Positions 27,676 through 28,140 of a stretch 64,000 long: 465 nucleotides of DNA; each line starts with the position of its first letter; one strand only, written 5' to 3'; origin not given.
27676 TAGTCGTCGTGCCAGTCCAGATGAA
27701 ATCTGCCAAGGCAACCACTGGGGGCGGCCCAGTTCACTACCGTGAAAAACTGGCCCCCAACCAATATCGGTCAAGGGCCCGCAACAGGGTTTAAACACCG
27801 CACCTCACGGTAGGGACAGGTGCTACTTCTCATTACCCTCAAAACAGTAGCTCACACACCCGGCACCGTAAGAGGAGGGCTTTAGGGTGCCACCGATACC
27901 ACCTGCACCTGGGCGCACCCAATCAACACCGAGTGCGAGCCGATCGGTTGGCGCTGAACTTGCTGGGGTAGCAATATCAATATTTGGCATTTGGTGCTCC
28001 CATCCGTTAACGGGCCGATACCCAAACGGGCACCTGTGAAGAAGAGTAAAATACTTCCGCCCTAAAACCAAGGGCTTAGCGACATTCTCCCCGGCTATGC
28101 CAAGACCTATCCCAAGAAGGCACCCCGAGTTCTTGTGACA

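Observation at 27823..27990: Unrecognised 55-aa protein: type member of a dispersed small-ORF paralog family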

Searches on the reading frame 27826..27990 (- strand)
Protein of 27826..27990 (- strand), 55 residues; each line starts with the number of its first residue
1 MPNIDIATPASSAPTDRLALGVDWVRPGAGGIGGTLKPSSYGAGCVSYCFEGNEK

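Call 10: search_protein_families(library=ncbifam, proteins=[window:27826-27990:-], max_evalue=10)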
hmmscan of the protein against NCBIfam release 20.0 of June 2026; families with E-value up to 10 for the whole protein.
seq(55 aa): 0 families

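Call 11: search_protein_families(library=pfam, proteins=[window:27826-27990:-], max_evalue=10)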
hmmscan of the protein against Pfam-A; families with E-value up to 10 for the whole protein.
seq(55 aa): 0 families

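Call 13: find_homologous_proteins(query=window:27826-27990:-, max_evalue=0.01)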
Query seq(55 aa) (55 aa): 702 proteins with E <= 0.01 among 702 candidates; the best 120 are listed.
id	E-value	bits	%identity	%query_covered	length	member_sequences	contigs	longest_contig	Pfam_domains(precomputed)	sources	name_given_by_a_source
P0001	6.3e-29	116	95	100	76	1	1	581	-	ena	-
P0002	1.2e-22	96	84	100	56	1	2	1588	-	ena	-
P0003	3.8e-22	94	84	100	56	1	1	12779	-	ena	-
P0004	4.0e-21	91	82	100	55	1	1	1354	-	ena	-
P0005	1.9e-20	89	82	100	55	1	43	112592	-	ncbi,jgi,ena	jgi:hypothetical protein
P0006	2.7e-20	89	80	100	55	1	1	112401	-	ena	-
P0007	3.8e-20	88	78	100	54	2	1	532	-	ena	-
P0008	4.1e-20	88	78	100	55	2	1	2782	-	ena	-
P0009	4.8e-20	88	77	100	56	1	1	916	-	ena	-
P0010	5.2e-20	88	80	100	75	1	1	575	-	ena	-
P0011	5.8e-20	88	76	100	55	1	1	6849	-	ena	-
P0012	6.1e-20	88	78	100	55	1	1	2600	-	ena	-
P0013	6.2e-20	88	76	100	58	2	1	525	-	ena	-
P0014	6.6e-20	87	80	100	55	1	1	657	-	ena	-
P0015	7.6e-20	87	80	100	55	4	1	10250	-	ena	-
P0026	3.8e-19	85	80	98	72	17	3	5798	-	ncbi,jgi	jgi:hypothetical protein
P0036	6.5e-19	84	78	100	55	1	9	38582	-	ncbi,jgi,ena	jgi:hypothetical protein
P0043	9.1e-19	84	77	100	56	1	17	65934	-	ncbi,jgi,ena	jgi:hypothetical protein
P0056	1.4e-18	83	76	100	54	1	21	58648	-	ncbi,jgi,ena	jgi:hypothetical protein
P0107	6.8e-18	81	73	100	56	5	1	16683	-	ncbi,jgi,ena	jgi:hypothetical protein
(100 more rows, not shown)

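Call 16: find_encoding_contigs(protein=P0005, flank=10000, max_places=4)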
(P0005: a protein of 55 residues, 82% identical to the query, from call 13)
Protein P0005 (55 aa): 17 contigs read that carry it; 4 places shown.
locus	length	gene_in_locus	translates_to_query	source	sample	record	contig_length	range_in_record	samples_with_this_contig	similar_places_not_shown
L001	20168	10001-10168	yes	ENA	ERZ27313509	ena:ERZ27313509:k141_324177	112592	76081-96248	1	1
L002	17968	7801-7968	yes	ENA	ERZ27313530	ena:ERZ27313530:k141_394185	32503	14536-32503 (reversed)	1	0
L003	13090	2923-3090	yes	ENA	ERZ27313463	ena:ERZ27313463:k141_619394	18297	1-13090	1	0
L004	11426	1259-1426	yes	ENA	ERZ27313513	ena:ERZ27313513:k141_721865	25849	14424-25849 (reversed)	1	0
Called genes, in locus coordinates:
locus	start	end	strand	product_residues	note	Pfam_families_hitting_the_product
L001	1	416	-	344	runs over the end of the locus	PF00005:ABC_tran, PF13191:AAA_16 (faint), PF13304:AAA_21 (faint), PF08402:TOBE_2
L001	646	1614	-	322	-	PF00582:Usp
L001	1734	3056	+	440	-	PF00324:AA_permease, PF13520:AA_permease_2, PF13906:AA_permease_C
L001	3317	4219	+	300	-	PF00801:PKD (faint), PF18911:PKD_4 (faint)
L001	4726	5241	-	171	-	-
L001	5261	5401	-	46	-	PF13384:HTH_23 (weak), PF13518:HTH_28 (weak)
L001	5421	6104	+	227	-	-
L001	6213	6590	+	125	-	PF00990:GGDEF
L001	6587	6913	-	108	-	PF02452:PemK_toxin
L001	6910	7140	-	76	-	-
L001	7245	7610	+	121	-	-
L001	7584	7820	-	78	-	-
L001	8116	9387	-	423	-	PF13784:Fic_N, PF02661:Fic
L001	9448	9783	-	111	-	-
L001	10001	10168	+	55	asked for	-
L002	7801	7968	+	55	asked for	-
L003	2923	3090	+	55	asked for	-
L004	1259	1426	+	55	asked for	-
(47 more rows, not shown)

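Call 17: list_cluster_members(proteins=[P0005, P0036, P0043, P0056, P0107, P0026])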
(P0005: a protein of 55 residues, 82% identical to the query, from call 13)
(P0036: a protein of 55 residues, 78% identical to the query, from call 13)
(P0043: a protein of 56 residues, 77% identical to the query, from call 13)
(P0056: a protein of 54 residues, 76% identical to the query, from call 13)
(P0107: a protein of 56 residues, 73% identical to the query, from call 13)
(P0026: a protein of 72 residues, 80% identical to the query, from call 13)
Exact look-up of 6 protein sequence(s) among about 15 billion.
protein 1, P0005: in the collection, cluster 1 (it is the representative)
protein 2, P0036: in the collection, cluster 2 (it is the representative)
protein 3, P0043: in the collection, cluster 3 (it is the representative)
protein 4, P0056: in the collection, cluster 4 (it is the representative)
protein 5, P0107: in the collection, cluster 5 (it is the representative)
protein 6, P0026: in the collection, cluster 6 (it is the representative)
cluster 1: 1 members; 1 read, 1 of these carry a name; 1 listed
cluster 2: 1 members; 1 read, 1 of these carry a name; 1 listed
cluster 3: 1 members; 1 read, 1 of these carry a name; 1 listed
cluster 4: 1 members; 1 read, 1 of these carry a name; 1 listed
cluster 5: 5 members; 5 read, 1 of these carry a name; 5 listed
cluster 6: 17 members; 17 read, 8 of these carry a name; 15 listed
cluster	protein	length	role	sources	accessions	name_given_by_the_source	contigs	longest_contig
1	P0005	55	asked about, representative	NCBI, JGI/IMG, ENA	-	hypothetical protein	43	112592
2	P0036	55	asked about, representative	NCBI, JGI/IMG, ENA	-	hypothetical protein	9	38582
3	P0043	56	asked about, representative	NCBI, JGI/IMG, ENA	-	hypothetical protein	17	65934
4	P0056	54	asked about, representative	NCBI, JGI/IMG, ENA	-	hypothetical protein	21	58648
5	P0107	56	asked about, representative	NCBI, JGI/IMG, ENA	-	hypothetical protein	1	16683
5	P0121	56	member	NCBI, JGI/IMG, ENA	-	-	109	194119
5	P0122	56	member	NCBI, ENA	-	-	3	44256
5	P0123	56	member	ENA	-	-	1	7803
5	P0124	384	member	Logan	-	-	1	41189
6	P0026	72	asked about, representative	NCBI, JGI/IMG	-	hypothetical protein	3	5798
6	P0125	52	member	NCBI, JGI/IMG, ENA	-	hypothetical protein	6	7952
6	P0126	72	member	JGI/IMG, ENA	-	hypothetical protein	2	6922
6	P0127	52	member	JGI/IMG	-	hypothetical protein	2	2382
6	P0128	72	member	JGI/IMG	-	hypothetical protein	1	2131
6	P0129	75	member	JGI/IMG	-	hypothetical protein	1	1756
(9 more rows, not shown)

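Call 19: find_related_loci(query=A2, collection=genome_contigs, flank=10000)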
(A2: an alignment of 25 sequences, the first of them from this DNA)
Query A2 (55 aa) in genome_contigs; peptide patterns used: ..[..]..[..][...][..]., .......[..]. (x = any residue, [..] = any of these).
186 stretches matched a pattern; 101 encode a relative of the query (tblastn E <= 1e-3); the best 80 are kept; 80 distinct loci.
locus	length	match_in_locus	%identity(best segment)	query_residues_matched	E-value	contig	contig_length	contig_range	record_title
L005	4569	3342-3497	80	1-54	1e-23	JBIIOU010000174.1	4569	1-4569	MAG: Candidatus Nanopelagicales bacterium isolate ME2002-11-07_3300042865_group1_bin157 Rohwer_bin351_scaffold_27481_c1,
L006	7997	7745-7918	72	1-55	3e-23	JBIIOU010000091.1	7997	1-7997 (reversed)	MAG: Candidatus Nanopelagicales bacterium isolate ME2002-11-07_3300042865_group1_bin157 Rohwer_bin351_scaffold_3049_c1,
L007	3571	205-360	78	1-54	5e-23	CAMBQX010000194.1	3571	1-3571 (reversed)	MAG: Bifidobacterium breve isolate MsH-30apr19-154 genome assembly, contig: MsH-30apr19-C66799, whole genome shotgun seq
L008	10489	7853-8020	73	1-55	2e-22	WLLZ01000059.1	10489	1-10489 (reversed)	MAG: Actinomycetota bacterium isolate UFOp-RH-20apr16-112 RH-20apr16-112-c59, whole genome shotgun sequence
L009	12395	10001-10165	75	1-55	2e-22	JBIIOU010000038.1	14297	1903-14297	MAG: Candidatus Nanopelagicales bacterium isolate ME2002-11-07_3300042865_group1_bin157 Rohwer_bin351_scaffold_4011_c1,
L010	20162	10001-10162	76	1-55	4e-22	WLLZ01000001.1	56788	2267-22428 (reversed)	MAG: Actinomycetota bacterium isolate UFOp-RH-20apr16-112 RH-20apr16-112-c1, whole genome shotgun sequence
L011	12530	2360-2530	75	1-55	4e-22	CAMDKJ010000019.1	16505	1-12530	MAG: Bifidobacterium breve isolate TE-11nov19-36 genome assembly, contig: TE-11nov19-C5463, whole genome shotgun sequenc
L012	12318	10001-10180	73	1-55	7e-22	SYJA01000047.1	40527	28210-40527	MAG: Actinomycetota bacterium isolate F1-60-MAGs171 F1-60__c210104, whole genome shotgun sequence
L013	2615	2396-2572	66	1-55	7e-22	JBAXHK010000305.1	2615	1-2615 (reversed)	MAG: Actinomycetes bacterium isolate ELA321 MAG321_305, whole genome shotgun sequence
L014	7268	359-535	71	1-55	9e-22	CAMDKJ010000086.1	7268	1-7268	MAG: Bifidobacterium breve isolate TE-11nov19-36 genome assembly, contig: TE-11nov19-C20875, whole genome shotgun sequen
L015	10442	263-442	70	1-55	1e-21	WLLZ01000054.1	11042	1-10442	MAG: Actinomycetota bacterium isolate UFOp-RH-20apr16-112 RH-20apr16-112-c54, whole genome shotgun sequence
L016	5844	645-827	73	1-55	9e-22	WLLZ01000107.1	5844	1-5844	MAG: Actinomycetota bacterium isolate UFOp-RH-20apr16-112 RH-20apr16-112-c107, whole genome shotgun sequence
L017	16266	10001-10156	72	1-54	8e-22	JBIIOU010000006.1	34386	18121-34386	MAG: Candidatus Nanopelagicales bacterium isolate ME2002-11-07_3300042865_group1_bin157 Rohwer_bin351_scaffold_786_c1, w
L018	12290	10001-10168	73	1-55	1e-21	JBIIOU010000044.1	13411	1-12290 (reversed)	MAG: Candidatus Nanopelagicales bacterium isolate ME2002-11-07_3300042865_group1_bin157 Rohwer_bin351_scaffold_4476_c1,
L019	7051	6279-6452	71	1-55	1e-21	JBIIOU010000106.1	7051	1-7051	MAG: Candidatus Nanopelagicales bacterium isolate ME2002-11-07_3300042865_group1_bin157 Rohwer_bin351_scaffold_13209_c1,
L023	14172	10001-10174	71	1-55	2e-21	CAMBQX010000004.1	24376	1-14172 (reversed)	MAG: Bifidobacterium breve isolate MsH-30apr19-154 genome assembly, contig: MsH-30apr19-C3552, whole genome shotgun sequ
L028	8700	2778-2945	71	1-55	8e-21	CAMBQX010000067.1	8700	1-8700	MAG: Bifidobacterium breve isolate MsH-30apr19-154 genome assembly, contig: MsH-30apr19-C17995, whole genome shotgun seq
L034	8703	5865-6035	67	1-55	2e-20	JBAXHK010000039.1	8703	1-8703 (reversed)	MAG: Actinomycetes bacterium isolate ELA321 MAG321_39, whole genome shotgun sequence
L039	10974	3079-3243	65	1-55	4e-20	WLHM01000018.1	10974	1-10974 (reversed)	MAG: Actinomycetota bacterium isolate UFOp-RE-4nov15-257 RE-4nov15-257-c18, whole genome shotgun sequence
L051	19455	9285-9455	65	1-55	2e-19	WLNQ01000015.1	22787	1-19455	MAG: Actinomycetota bacterium isolate UFOp-RH-23may17-139 RH-23may17-139-c15, whole genome shotgun sequence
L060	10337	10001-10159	70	1-51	2e-18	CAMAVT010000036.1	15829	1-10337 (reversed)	MAG: Bifidobacterium breve isolate ME-08apr19-199 genome assembly, contig: ME-08apr19-C7896, whole genome shotgun sequen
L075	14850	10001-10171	61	1-55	4e-17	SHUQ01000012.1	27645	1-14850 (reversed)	MAG: Candidatus Nanopelagicales bacterium isolate Baikal-deep-G14 BACOMB-C7859, whole genome shotgun sequence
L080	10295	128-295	59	1-55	3e-16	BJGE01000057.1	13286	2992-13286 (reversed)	Actinomycetes bacterium LBMAG_Actinobacteria_hypo.bin8_acSTL DNA, sequence057, whole genome shotgun sequence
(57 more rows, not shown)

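Call 25: search_protein_families(library=pfam, proteins=[L009:279-1241:+, L009:1251-2456:+, L009:2453-2905:+, L009:3362-4852:-, L009:4879-5571:+, L009:5903-6547:-, L009:6507-7538:+, L009:10410-11222:+, L023:11157-11933:+, L023:13245-14033:+], max_evalue=0.001)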
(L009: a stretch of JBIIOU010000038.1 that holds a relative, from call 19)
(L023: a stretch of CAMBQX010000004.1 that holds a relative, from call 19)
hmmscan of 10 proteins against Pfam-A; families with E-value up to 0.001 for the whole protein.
L009:279-1241:+ (320 aa): 3 families
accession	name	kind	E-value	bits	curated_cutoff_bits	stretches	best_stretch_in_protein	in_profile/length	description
PF03328.21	HpcH_HpaI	-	8.4e-42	143.4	25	1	11-242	1-221/221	HpcH/HpaI aldolase/citrate lyase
PF22484.2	DUF6986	-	7.5e-11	41.9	27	1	87-269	156-348/408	Domain of unknown function (DUF6986)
PF15617.12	C-C_Bond_Lyase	-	7e-07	29.1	28.4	1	17-269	14-285/320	C-C_Bond_Lyase of the TIM-Barrel fold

L009:1251-2456:+ (401 aa): 5 families
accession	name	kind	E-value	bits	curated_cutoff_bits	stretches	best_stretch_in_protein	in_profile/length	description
PF00441.29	Acyl-CoA_dh_1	-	1.7e-44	152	22.4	1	245-394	1-150/150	Acyl-CoA dehydrogenase, C-terminal domain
PF02771.21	Acyl-CoA_dh_N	-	2.4e-35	121.8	22.9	1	11-122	1-113/113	Acyl-CoA dehydrogenase, N-terminal domain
PF08028.16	Acyl-CoA_dh_2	-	6.6e-20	72.2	22.7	1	263-372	4-123/134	Acyl-CoA dehydrogenase, C-terminal domain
PF02770.24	Acyl-CoA_dh_M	-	7.5e-18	64.9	33.3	1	126-232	1-97/97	Acyl-CoA dehydrogenase, middle domain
PF22924.1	ACOX_C_alpha1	-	0.00012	22.4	27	1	278-393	49-168/169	Acyl-CoA oxidase, C-alpha1 domain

L009:2453-2905:+ (150 aa): 2 families
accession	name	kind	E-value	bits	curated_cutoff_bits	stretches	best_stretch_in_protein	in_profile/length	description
PF00293.34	NUDIX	-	1.6e-23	83.6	21.1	1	16-125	4-119/134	NUDIX domain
PF14815.12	NUDIX_4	-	4.5e-05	23.6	35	1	20-80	3-60/113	NUDIX domain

L009:3362-4852:- (496 aa): 2 families
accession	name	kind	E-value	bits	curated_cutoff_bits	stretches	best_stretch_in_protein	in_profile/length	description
PF00270.35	DEAD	-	2.6e-51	174.1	26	1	43-206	2-163/167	DEAD/DEAH box helicase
PF00271.37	Helicase_C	-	8.9e-35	119.7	23.5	1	247-356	1-110/110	Helicase conserved C-terminal domain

L009:4879-5571:+ (230 aa): 1 family
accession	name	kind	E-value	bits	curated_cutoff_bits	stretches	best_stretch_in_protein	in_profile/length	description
PF13794.12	MiaE_2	-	9.4e-80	267.1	25.2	1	14-197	2-185/185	tRNA-(MS[2]IO[6]A)-hydroxylase (MiaE)-like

L009:5903-6547:- (214 aa): 2 families
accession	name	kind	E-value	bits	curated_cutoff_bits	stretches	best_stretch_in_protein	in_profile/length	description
PF00440.29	TetR_N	-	4.3e-18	65.3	24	1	22-67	2-47/47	Bacterial regulatory proteins, tetR family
PF19344.4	TetR_C_32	-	0.00063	20.3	27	0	82-196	5-125/139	Tetracyclin repressor-like, C-terminal domain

L009:6507-7538:+ (343 aa): 8 families
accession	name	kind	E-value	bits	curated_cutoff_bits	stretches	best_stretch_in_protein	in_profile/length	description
PF00561.26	Abhydrolase_1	-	3.8e-30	105.8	25.8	1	72-319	4-245/245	alpha/beta hydrolase fold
PF12697.13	Abhydrolase_6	-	2.5e-23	84.3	26.3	1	72-324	2-216/217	Alpha/beta hydrolase family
PF12146.15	Hydrolase_4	-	5.9e-18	65.5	27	1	72-312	8-232/239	Serine aminopeptidase, S33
PF00975.26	Thioesterase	-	2.2e-05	25.2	26.4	1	74-155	6-86/226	Thioesterase domain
PF00756.26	Esterase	-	0.00029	21.1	22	1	137-170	117-150/251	Putative esterase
PF01738.24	DLH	-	0.00053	20.1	21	0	261-313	131-187/217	Dienelactone hydrolase family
PF06821.19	Ser_hydrolase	-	0.00056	20.3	22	0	271-313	113-154/172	Serine hydrolase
PF08386.16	Abhydrolase_4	-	0.00063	20.3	21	0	266-330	27-91/103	TAP-like protein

L009:10410-11222:+ (270 aa): 3 families
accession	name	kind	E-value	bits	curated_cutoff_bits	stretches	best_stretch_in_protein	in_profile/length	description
PF00437.27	T2SSE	-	4.6e-17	62.2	24.9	1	72-242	4-187/370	Type II/IV secretion system protein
PF00350.29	Dynamin_N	-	0.00038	20.9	27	1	201-244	1-45/168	Dynamin family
PF01580.24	FtsK_SpoIIIE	-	0.00095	19.1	24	0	200-219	41-60/221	FtsK/SpoIIIE family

L023:11157-11933:+ (258 aa): 0 families

L023:13245-14033:+ (262 aa): 2 families
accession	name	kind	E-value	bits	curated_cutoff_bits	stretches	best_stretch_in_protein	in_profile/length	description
PF00437.27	T2SSE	-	6.1e-17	61.8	24.9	1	89-259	4-187/370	Type II/IV secretion system protein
PF01580.24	FtsK_SpoIIIE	-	0.00071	19.5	24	0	216-236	40-60/221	FtsK/SpoIIIE family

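Call 35: find_encoding_contigs(protein=window:27826-27990:-, flank=10000, max_places=5)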
Protein window:27826-27990:- (55 aa): 24 contigs read that carry it; 5 places shown.
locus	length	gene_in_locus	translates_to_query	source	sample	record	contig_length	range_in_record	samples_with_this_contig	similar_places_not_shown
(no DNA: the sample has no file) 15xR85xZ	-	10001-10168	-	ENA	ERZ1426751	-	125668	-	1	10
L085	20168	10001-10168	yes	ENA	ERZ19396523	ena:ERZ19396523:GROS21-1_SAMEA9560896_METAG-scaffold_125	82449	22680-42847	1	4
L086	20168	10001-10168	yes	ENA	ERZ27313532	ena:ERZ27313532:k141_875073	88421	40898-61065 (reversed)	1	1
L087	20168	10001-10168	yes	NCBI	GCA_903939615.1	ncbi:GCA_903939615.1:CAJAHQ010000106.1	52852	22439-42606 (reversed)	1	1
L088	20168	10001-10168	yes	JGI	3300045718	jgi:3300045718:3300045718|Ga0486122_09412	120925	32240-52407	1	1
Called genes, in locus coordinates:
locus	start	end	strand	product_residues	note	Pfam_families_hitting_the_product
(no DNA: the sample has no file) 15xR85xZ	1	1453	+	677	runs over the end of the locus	PF00930:DPPIV_N, PF02129:Peptidase_S15 (weak), PF01738:DLH (faint), PF12146:Hydrolase_4 (faint), PF00326:Peptidase_S9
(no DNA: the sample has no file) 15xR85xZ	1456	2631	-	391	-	PF00005:ABC_tran, PF08352:oligo_HPY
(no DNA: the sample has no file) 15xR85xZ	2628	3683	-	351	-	PF00005:ABC_tran, PF02463:SMC_N (weak), PF13304:AAA_21 (faint), PF08352:oligo_HPY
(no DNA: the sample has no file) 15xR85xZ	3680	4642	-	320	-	PF19300:BPD_transp_1_N, PF00528:BPD_transp_1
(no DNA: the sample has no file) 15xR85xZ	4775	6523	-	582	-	PF00496:SBP_bac_5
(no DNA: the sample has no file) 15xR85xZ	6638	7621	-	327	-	PF12911:OppC_N, PF00528:BPD_transp_1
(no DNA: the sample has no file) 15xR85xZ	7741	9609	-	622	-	PF00009:GTP_EFTU, PF03144:GTP_EFTU_D2, PF22042:EF-G_D2, PF00679:EFG_C, PF21018:BipA_C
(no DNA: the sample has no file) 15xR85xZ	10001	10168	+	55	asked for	-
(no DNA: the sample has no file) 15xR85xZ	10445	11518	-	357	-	PF01926:MMR_HSR1, PF02421:FeoB_N, PF06071:YchF-GTPase_C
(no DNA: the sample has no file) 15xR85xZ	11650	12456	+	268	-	PF00941:FAD_binding_5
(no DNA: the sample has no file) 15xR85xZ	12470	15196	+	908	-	PF00111:Fer2 (weak), PF01799:Fer2_2, PF01315:Ald_Xan_dh_C, PF02738:MoCoBD_1, PF20256:MoCoBD_2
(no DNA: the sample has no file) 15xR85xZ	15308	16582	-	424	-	PF00665:rve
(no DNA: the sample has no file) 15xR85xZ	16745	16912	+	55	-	-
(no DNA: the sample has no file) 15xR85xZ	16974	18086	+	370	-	PF02646:RmuC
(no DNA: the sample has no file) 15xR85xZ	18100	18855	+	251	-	PF20177:DUF6542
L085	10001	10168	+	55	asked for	-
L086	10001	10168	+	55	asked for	-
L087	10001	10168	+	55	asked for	-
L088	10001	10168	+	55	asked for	-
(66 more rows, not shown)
